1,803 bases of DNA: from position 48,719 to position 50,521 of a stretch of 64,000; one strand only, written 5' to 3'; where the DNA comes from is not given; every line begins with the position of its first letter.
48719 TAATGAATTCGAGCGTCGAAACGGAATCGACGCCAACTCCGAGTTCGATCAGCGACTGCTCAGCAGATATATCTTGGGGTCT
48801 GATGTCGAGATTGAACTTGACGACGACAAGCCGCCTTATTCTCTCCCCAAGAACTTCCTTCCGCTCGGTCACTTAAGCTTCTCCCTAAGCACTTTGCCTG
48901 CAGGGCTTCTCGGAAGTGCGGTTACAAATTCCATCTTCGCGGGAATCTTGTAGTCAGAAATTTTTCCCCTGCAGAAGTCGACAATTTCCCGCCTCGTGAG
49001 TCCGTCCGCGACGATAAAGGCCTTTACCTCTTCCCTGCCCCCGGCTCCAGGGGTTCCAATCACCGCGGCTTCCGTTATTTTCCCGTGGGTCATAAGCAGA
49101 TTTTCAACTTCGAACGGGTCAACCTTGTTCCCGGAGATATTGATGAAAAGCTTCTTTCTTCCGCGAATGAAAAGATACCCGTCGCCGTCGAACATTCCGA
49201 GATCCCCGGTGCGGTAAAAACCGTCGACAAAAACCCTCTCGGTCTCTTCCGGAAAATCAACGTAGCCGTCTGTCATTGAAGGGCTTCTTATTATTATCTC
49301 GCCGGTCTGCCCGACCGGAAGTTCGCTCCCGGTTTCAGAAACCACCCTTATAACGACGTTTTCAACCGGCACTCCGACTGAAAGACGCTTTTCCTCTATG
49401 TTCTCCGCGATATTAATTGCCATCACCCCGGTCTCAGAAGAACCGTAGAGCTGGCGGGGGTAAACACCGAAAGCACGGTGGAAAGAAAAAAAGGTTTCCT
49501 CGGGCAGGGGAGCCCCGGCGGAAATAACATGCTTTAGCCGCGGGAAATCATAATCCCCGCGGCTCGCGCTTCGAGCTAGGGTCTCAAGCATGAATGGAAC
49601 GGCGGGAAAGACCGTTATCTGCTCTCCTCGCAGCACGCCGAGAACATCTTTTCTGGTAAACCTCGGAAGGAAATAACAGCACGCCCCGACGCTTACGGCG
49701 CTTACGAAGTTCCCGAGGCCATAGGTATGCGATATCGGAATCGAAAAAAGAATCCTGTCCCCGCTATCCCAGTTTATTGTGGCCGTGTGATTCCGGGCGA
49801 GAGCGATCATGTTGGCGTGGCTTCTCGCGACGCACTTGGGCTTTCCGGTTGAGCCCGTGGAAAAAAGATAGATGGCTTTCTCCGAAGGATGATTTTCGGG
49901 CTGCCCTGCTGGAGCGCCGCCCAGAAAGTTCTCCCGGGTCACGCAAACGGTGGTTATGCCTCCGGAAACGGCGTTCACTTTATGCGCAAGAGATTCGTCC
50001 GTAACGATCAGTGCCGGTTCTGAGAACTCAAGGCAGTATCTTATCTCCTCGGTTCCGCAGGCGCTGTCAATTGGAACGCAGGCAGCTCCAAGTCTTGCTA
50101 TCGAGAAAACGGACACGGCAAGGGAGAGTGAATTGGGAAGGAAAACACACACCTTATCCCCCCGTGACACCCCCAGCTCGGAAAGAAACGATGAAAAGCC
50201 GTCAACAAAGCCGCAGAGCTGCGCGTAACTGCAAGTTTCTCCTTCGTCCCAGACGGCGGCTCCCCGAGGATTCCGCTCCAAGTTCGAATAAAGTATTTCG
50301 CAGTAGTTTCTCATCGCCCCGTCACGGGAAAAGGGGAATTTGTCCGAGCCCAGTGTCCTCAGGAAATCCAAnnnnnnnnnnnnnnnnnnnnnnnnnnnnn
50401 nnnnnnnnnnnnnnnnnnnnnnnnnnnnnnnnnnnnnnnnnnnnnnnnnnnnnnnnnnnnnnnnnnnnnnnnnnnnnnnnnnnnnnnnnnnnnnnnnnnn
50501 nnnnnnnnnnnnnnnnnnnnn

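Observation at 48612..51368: Three-gene operon ArgC-like reductase / ANL adenylating ligase / acyl carrier protein: a candidate discrete carboxylic-acid reductase, or carrier-protein-dependent semialdehyde pathway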

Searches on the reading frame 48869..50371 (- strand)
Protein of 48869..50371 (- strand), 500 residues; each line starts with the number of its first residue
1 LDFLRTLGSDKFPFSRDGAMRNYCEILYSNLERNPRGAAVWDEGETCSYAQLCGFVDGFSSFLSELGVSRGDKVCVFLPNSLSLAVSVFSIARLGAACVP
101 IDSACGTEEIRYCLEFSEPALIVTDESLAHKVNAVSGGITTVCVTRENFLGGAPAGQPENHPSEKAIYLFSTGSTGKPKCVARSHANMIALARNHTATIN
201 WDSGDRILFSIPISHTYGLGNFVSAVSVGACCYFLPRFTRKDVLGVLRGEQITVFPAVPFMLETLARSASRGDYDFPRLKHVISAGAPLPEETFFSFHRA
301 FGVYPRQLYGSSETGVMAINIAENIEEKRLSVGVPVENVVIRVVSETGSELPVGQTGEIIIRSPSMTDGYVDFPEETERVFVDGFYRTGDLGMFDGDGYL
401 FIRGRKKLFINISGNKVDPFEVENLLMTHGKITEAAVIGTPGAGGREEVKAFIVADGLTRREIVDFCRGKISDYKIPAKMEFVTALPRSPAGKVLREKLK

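Call 3: search_protein_families(library=pfam, proteins=[window:48869-50371:-], max_evalue=0.01)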
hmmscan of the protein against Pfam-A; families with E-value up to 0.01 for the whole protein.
window:48869-50371:- (500 aa): 2 families
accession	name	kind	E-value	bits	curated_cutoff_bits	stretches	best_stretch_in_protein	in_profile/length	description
PF00501.34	AMP-binding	-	1.4e-72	245.1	29.9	1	31-370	5-383/384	AMP-binding enzyme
PF13193.12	AMP-binding_C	-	1.8e-14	54.8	24.5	1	421-493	1-76/76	AMP-binding enzyme C-terminal domain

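Call 4: search_protein_families(library=ncbifam, proteins=[window:48869-50371:-], max_evalue=0.01)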
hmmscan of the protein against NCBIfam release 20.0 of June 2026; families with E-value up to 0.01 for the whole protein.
window:48869-50371:- (500 aa): 106 families (the best 25 are shown)
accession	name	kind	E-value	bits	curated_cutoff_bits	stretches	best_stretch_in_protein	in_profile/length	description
NF004837.0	PRK06187.1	subfamily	4.2e-103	345.4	476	1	22-500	9-519/531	long-chain-fatty-acid--CoA ligase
NF006181.0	PRK08314.1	subfamily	5.7e-82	275.8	705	2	158-499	199-550/563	long-chain-fatty-acid--CoA ligase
NF006182.0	PRK08316.1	subfamily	6.4e-76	255.9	663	1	27-499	17-513/523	fatty acyl-CoA synthetase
NF004114.0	PRK05605.1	equivalog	1.4e-73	248.2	766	2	152-500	210-566/575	long-chain-fatty-acid--CoA ligase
NF002966.0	PRK03640.1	equivalog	3e-68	230.6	556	1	30-500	11-477/483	o-succinylbenzoate--CoA ligase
NF005702.0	PRK07514.1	subfamily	1.4e-67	228.2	558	1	25-499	7-496/506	malonyl-CoA synthase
NF004511.1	PRK05852.1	equivalog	1.3e-66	225.3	650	1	29-499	7-500/505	FadD7 family fatty acid--CoA ligase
TIGR01733.1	AA-adenyl-dom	subfamily_domain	9.3e-64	215.7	317.4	1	48-437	1-409/409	amino acid adenylation domain-containing protein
TIGR03098.1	ligase_PEP_1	hypoth_equivalog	5.5e-63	213.2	592.35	2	156-499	156-514/517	acyl-CoA ligase (AMP-forming), exosortase A system-associated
NF005307.0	PRK06839.1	equivalog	7e-63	213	748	1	35-499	16-489/496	o-succinylbenzoate--CoA ligase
NF005801.1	PRK07656.1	equivalog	7.5e-63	212.9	657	1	30-500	10-500/500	FadD3 family acyl-CoA ligase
NF006572.0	PRK09088.1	equivalog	1.1e-62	212.3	696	1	43-500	25-484/491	acyl-CoA synthetase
NF005797.0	PRK07638.1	equivalog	1.7e-62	211.5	518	1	32-500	12-476/487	acyl-CoA synthetase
NF004814.0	PRK06164.1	equivalog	2.3e-62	211.3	677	2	155-489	173-513/540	acyl-CoA synthetase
NF004808.0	PRK06155.1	equivalog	6.4e-61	206.2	722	1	22-499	22-518/542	ATP-dependent acyl-CoA ligase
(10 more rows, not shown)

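Call 10: find_homologous_proteins(query=window:48869-50314:-)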
Query window:48869-50314:- (481 aa): 2706 proteins with E <= 0.001 among 8000 candidates; the best 120 are listed.
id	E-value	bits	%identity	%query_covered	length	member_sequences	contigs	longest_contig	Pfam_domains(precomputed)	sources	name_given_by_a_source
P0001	0.0e+0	1018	93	100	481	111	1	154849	PF00501.35,PF13193.13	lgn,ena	-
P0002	2.1e-287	971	90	100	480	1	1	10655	PF00501.35,PF13193.13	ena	-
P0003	1.0e-281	953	88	100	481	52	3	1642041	PF00501.35,PF13193.13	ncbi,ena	-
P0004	5.3e-281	950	87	100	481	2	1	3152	PF00501.35,PF13193.13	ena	-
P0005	1.0e-280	949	87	100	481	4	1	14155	PF00501.35,PF13193.13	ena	-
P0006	1.4e-280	949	87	100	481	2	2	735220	PF00501.35,PF13193.13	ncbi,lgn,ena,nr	ncbi:MAG: acyl--CoA ligase [Candidatus Dadabacteria bacterium]|nr:acyl--CoA ligase [Candidatus Dadab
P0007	1.5e-280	949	87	100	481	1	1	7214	PF00501.35,PF13193.13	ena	-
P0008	1.6e-279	945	87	100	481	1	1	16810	PF00501.35,PF13193.13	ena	-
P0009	1.7e-278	942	87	100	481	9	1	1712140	PF00501.35,PF13193.13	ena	-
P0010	9.4e-278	939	87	100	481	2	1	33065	PF00501.35,PF13193.13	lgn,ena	-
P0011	1.9e-277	938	87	100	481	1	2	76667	PF00501.35,PF13193.13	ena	-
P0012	4.2e-277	937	86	100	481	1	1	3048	PF00501.35,PF13193.13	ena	-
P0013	5.1e-277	937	86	100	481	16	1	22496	PF00501.35,PF13193.13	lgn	-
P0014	5.3e-277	937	86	100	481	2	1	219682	PF00501.35,PF13193.13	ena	-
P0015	3.1e-276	934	86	100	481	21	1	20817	PF00501.35,PF13193.13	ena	-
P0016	6.2e-276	933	86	100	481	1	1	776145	PF00501.35,PF13193.13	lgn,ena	-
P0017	1.6e-275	932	86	100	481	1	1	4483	PF00501.35,PF13193.13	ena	-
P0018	2.7e-275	931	86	100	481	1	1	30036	PF00501.35,PF13193.13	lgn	-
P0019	5.4e-275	930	86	100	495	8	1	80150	PF00501.35,PF13193.13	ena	-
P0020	3.8e-273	924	85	100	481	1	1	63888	PF00501.35,PF13193.13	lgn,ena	-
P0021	5.5e-273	924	85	100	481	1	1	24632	PF00501.35,PF13193.13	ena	-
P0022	1.6e-272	922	85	100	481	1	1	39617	PF00501.35,PF13193.13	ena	-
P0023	1.8e-272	922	85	100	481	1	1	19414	PF00501.35,PF13193.13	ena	-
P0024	3.1e-272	921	85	100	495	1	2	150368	PF00501.35,PF13193.13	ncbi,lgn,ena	-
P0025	5.2e-272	921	86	100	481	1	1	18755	PF00501.35,PF13193.13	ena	-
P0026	8.6e-272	920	84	100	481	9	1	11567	PF00501.35,PF13193.13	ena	-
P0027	8.8e-272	920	84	100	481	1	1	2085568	PF00501.35,PF13193.13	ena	-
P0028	2.8e-271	918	86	100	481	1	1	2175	PF00501.35,PF13193.13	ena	-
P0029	1.1e-270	916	85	100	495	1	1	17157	PF00501.35,PF13193.13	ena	-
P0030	2.7e-268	908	84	100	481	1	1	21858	PF00501.35,PF13193.13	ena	-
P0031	5.4e-268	907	84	100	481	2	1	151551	PF00501.35,PF13193.13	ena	-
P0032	9.5e-266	900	82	100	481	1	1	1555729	PF00501.35,PF13193.13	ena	-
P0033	4.4e-258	875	79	100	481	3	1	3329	PF00501.35,PF13193.13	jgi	-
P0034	1.2e-253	860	88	89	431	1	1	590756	PF00501.35,PF13193.13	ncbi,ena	-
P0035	7.8e-252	854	89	89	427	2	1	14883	PF00501.35,PF13193.13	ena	-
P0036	8.9e-247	837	87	89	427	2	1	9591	PF00501.35,PF13193.13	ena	-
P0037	6.0e-237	805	74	100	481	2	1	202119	PF00501.35,PF13193.13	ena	-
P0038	4.4e-221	753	70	100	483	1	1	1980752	PF00501.35,PF13193.13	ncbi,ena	-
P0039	1.2e-214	731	68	100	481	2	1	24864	PF00501.35,PF13193.13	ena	-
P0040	1.7e-214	731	68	100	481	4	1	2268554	PF00501.35,PF13193.13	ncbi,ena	-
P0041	2.5e-213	727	67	100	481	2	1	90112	PF00501.35,PF13193.13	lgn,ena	-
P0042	3.5e-213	727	68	100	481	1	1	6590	PF00501.35,PF13193.13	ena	-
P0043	1.3e-212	725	68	100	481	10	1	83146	PF00501.35,PF13193.13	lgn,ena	-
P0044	1.7e-212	724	68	100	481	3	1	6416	PF00501.35,PF13193.13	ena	-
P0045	2.3e-212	724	67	100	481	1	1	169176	PF00501.35,PF13193.13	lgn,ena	-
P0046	1.0e-211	722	68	100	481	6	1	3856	PF00501.35,PF13193.13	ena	-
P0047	6.5e-210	716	68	100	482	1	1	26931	PF00501.35,PF13193.13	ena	-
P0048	2.8e-205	700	66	100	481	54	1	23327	PF00501.35,PF13193.13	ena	-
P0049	6.6e-204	696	87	73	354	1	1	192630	PF00501.35,PF13193.13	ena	-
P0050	3.7e-203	693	66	100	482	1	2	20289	PF00501.35,PF13193.13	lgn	-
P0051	3.1e-196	671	86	74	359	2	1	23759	PF00501.35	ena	-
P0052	6.4e-191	653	69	89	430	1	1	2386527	PF00501.35,PF13193.13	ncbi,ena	-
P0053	5.0e-177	607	87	66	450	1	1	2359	PF00005.34,PF00501.35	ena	-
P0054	7.7e-151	521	50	99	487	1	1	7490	PF00501.35,PF13193.13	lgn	-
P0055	4.1e-148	512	51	100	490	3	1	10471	PF00501.35,PF13193.13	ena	-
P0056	2.6e-147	509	50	100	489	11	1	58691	PF00501.35,PF13193.13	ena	-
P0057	4.9e-147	508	51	100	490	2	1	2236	PF00501.35,PF13193.13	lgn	-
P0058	7.2e-147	508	50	100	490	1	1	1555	PF00501.35,PF13193.13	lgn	-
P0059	1.1e-146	507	50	100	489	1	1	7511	PF00501.35,PF13193.13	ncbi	-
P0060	4.3e-146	505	49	100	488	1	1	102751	PF00501.35,PF13193.13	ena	-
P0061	9.5e-146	504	50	100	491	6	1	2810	PF00501.35,PF13193.13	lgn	-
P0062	9.7e-146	504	51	99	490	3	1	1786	PF00501.35,PF13193.13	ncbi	-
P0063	1.2e-145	504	49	99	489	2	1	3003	PF00501.35,PF13193.13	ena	-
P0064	1.3e-145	504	48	99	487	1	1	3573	PF00501.35,PF13193.13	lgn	-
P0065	2.3e-145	503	48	99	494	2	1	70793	PF00501.35,PF13193.13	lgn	-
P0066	3.8e-145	502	50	99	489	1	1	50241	PF00501.35,PF13193.13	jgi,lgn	-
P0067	6.2e-145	502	49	100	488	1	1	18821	PF00501.35,PF13193.13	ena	-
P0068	7.4e-145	501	50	100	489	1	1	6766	PF00501.35,PF13193.13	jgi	-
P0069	9.3e-145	501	51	100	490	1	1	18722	PF00501.35,PF13193.13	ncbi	-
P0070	1.2e-144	501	49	100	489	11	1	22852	PF00501.35,PF13193.13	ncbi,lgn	-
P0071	2.6e-144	499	50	100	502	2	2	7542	PF00501.35,PF13193.13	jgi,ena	-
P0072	3.3e-144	499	50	100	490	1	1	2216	PF00501.35,PF13193.13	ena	-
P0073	3.5e-144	499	50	100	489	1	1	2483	PF00501.35,PF13193.13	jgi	jgi:long-chain acyl-CoA synthetase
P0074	8.4e-144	498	51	100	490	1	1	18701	PF00501.35,PF13193.13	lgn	-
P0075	9.8e-144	498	49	100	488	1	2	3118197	PF00501.35,PF13193.13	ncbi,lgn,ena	-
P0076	1.1e-143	497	48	99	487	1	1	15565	PF00501.35,PF13193.13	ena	-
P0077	1.3e-143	497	48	100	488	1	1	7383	PF00501.35,PF13193.13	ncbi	ncbi:MAG: class I adenylate-forming enzyme family protein [Thermodesulfobacteriota bacterium]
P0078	1.5e-143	497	54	86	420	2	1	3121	PF00501.35,PF13193.13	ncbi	-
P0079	2.1e-143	496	49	100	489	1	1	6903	PF00501.35,PF13193.13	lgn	-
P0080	2.6e-143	496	49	100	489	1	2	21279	PF00501.35,PF13193.13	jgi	jgi:long-chain acyl-CoA synthetase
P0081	2.9e-143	496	48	99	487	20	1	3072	PF00501.35,PF13193.13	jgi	-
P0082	3.1e-143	496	49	100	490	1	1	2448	PF00501.35,PF13193.13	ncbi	-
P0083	4.1e-143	495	49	100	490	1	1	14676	PF00501.35,PF13193.13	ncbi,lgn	-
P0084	4.4e-143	495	50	99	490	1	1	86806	PF00501.35,PF13193.13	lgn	-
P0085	4.7e-143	495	81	59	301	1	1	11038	PF00501.35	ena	-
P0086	5.0e-143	495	49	100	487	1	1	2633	PF00501.35,PF13193.13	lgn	-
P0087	8.3e-143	494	49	100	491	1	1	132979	PF00501.35,PF13193.13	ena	-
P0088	1.0e-142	494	47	99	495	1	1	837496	PF00501.35,PF13193.13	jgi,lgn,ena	-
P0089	1.2e-142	494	48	100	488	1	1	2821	PF00501.35,PF13193.13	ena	-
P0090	1.4e-142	494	50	99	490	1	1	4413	PF00501.35,PF13193.13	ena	-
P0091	2.1e-142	493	47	99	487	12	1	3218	PF00501.35,PF13193.13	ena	-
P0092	2.7e-142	493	49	100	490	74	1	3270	PF00501.35,PF13193.13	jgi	-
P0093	2.7e-142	493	49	100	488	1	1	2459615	PF00501.35,PF13193.13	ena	-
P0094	3.9e-142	492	51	96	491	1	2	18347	PF00501.35,PF13193.13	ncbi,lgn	-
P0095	6.5e-142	492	49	100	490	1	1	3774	PF00501.35,PF13193.13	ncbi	-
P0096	7.0e-142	491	49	100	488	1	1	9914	PF00501.35,PF13193.13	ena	-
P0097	7.9e-142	491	49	99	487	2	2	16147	PF00501.35,PF13193.13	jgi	jgi:long-chain acyl-CoA synthetase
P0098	1.0e-141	491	49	99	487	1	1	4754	PF00501.35,PF13193.13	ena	-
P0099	1.0e-141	491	48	99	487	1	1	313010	PF00501.35,PF13193.13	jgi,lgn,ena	-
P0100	1.1e-141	491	48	99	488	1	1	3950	PF00501.35,PF13193.13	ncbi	ncbi:MAG: class I adenylate-forming enzyme family protein [Thermodesulfobacteriota bacterium]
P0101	1.9e-141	490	49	100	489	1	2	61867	PF00501.35,PF13193.13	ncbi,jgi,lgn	jgi:long-chain acyl-CoA synthetase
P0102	1.9e-141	490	48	100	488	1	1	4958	PF00501.35,PF13193.13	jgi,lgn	-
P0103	2.2e-141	490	49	100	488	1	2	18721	PF00501.35,PF13193.13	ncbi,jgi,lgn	ncbi:MAG: acyl-CoA synthetase [Candidatus Dadabacteria bacterium]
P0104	2.4e-141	490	49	99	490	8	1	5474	PF00501.35,PF13193.13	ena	-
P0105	2.9e-141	489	48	100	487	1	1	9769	PF00501.35,PF13193.13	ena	-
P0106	3.7e-141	489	47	99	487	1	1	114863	PF00501.35,PF13193.13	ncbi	-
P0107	4.3e-141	489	50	99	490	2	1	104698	PF00501.35,PF13193.13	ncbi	-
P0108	4.6e-141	489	48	100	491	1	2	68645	PF00501.35,PF13193.13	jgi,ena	-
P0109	1.0e-140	488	48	100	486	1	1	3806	PF00501.35,PF13193.13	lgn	-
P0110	1.7e-140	487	50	100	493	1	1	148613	PF00501.35,PF13193.13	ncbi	ncbi:MAG: class I adenylate-forming enzyme family protein [Thermodesulfobacteriota bacterium]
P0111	1.9e-140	487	48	100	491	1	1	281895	PF00501.35,PF13193.13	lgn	-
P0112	2.0e-140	487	48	99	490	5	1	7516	PF00501.35,PF13193.13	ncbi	-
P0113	2.5e-140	486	49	100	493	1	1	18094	PF00501.35,PF13193.13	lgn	-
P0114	3.2e-140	486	49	100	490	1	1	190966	PF00501.35,PF13193.13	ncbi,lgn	ncbi:MAG: class I adenylate-forming enzyme family protein [Deltaproteobacteria bacterium]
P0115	1.0e-139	484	48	100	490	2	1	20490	PF00501.35,PF13193.13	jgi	-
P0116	1.6e-139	484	49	99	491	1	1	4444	PF00501.35,PF13193.13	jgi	-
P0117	2.1e-139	483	49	100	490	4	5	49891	PF00501.35,PF13193.13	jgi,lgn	-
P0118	2.1e-139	483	48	100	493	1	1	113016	PF00501.35,PF13193.13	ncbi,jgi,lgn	jgi:long-chain acyl-CoA synthetase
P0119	2.4e-139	483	51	96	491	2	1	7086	PF00501.35,PF13193.13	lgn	-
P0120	2.5e-139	483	48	100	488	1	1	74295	PF00501.35,PF13193.13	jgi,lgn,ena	-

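Call 11: find_encoding_contigs(protein=P0038, flank=8000, max_places=2)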
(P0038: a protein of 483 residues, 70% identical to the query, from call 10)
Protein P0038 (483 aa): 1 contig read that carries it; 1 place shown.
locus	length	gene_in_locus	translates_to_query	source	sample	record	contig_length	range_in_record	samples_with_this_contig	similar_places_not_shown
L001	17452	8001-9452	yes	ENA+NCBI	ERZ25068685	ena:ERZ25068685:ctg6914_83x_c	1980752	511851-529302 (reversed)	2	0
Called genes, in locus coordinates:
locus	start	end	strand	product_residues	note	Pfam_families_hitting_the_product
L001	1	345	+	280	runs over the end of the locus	PF00005:ABC_tran, PF02463:SMC_N (faint), PF13304:AAA_21 (faint)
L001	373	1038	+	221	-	PF01895:PhoU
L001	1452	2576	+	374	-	PF07396:Porin_O_P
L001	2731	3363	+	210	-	PF00697:PRAI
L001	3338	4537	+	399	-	PF00291:PALP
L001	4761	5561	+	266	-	PF00290:Trp_syntA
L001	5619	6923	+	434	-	PF01368:DHH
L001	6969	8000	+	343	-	PF01118:Semialdhyde_dh, PF22698:Semialdhyde_dhC_1, PF02774:Semialdhyde_dhC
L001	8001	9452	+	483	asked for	PF00501:AMP-binding, PF13193:AMP-binding_C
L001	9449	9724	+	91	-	PF00550:PP-binding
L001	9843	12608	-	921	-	PF07715:Plug, PF00593:TonB_dep_Rec_b-barrel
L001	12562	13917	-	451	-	PF02481:DNA_processg_A, PF18306:LDcluster4 (weak)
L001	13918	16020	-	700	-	PF00270:DEAD, PF04851:ResIII, PF00271:Helicase_C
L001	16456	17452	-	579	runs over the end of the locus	PF00795:CN_hydrolase, PF02540:NAD_synthase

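Call 12: find_encoding_contigs(protein=P0075, flank=8000, max_places=2)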
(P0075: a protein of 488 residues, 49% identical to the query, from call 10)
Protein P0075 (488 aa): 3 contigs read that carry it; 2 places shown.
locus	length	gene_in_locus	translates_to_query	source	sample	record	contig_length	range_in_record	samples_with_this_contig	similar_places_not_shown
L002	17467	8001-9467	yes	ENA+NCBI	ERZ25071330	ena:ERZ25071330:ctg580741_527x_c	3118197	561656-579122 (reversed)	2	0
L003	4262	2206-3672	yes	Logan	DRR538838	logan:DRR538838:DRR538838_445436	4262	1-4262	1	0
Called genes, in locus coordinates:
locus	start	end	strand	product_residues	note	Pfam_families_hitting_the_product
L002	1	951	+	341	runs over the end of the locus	PF08240:ADH_N, PF16912:Glu_dehyd_C (weak), PF00107:ADH_zinc_N, PF13602:ADH_zinc_N_2 (weak)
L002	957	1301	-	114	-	PF04020:Phage_holin_4_2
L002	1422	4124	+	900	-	PF02739:5_3_exonuc_N, PF01367:5_3_exonuc, PF01612:DNA_pol_A_exo1, PF22619:DNA_polI_exo1, PF00476:DNA_pol_A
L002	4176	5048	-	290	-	-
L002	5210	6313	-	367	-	-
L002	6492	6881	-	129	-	-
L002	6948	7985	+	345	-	PF01118:Semialdhyde_dh, PF22698:Semialdhyde_dhC_1, PF02774:Semialdhyde_dhC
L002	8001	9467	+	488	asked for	PF00501:AMP-binding, PF13193:AMP-binding_C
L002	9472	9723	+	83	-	PF00550:PP-binding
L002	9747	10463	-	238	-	-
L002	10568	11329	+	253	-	PF26312:DUF8083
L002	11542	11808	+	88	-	-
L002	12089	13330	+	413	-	PF04542:Sigma70_r2, PF04539:Sigma70_r3, PF04545:Sigma70_r4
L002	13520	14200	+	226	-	PF00730:HhH-GPD, PF00633:HHH (weak)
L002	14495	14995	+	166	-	PF00499:Oxidored_q3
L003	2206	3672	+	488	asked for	PF00501:AMP-binding, PF13193:AMP-binding_C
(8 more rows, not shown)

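Call 13: find_encoding_contigs(protein=P0114, flank=8000, max_places=2)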
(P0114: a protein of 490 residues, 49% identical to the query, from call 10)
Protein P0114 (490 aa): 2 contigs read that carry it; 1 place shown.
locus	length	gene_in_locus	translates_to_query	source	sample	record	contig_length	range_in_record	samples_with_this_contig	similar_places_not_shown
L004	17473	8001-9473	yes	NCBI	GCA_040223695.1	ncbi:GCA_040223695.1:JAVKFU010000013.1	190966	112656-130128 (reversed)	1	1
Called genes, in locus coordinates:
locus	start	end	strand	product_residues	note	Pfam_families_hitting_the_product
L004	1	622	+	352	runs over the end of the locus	PF08240:ADH_N, PF16912:Glu_dehyd_C (weak), PF00107:ADH_zinc_N, PF13602:ADH_zinc_N_2 (weak)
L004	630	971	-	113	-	PF04020:Phage_holin_4_2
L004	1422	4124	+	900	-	PF02739:5_3_exonuc_N, PF01367:5_3_exonuc, PF01612:DNA_pol_A_exo1, PF22619:DNA_polI_exo1, PF00476:DNA_pol_A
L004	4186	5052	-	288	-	-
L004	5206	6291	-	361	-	-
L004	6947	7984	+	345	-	PF01118:Semialdhyde_dh, PF22698:Semialdhyde_dhC_1, PF02774:Semialdhyde_dhC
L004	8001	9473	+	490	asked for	PF00501:AMP-binding, PF13193:AMP-binding_C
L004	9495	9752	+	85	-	PF00550:PP-binding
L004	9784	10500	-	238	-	-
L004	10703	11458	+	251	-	PF26312:DUF8083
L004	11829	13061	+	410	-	PF04542:Sigma70_r2, PF04539:Sigma70_r3, PF04545:Sigma70_r4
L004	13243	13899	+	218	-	PF00730:HhH-GPD, PF00633:HHH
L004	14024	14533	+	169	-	PF00499:Oxidored_q3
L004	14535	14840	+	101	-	PF00420:Oxidored_q2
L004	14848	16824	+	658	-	PF00662:Proton_antipo_N, PF00361:Proton_antipo_M, PF01010:Proton_antipo_C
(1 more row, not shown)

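Call 25: search_solved_structures(query=window:48869-50314:-, max_evalue=1e-20)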
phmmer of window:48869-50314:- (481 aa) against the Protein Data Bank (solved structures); distinct sequences matched with E-value up to 1e-20: 167 (the best 60 are shown).
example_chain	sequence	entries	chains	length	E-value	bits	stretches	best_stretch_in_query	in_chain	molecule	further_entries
6mfy_A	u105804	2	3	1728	2.2e-65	224.3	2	6-479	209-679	Linear gramicidin synthase subunit A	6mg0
9be3_A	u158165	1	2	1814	2.6e-65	224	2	6-479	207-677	Linear gramicidin synthase subunit A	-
6mfz_A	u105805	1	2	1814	2.6e-65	224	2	6-479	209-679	Linear gramicidin synthase subunit A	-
9be4_A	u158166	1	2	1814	2.6e-65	224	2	6-479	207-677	Linear gramicidin synthase subunit A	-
9meh_A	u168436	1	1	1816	2.6e-65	224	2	6-479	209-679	Linear gramicidin synthase subunit A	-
3r44_A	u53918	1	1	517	3.9e-57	197.1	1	28-480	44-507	fatty acyl CoA synthetase FADD13 (FATTY-ACYL-CoA SYNTHETASE)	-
5ie0_A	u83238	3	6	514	2.5e-53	184.5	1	28-477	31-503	Oxalate--CoA ligase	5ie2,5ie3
8wev_A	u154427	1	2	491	2.6e-52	181.2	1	14-479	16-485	Feruloyl-CoA Synthetase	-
8weu_A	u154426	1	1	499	2.8e-52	181.1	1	14-479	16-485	Fatty-acyl-CoA synthase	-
8r2q_A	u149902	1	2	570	7.4e-52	179.7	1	13-480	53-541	Probable fatty-acid-CoA ligase FadD5 (Fatty-acid-CoA synthetase) (Fatty-acid-CoA synthase)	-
3a9u_A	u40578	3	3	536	3.7e-50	174.1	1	25-481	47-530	4-coumarate--CoA ligase | 4-coumarate:CoA ligase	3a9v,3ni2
6qjz_A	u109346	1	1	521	2e-49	171.6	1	141-478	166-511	oxalyl CoA-synthetase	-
4fuq_A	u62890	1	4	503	2.9e-47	164.5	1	18-479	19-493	Malonyl CoA synthetase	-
5bsw_A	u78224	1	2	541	4.9e-47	163.8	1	44-480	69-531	4-coumarate--CoA ligase 2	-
5wm2_A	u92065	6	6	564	8.3e-47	163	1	18-479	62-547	Salicylate-AMP ligase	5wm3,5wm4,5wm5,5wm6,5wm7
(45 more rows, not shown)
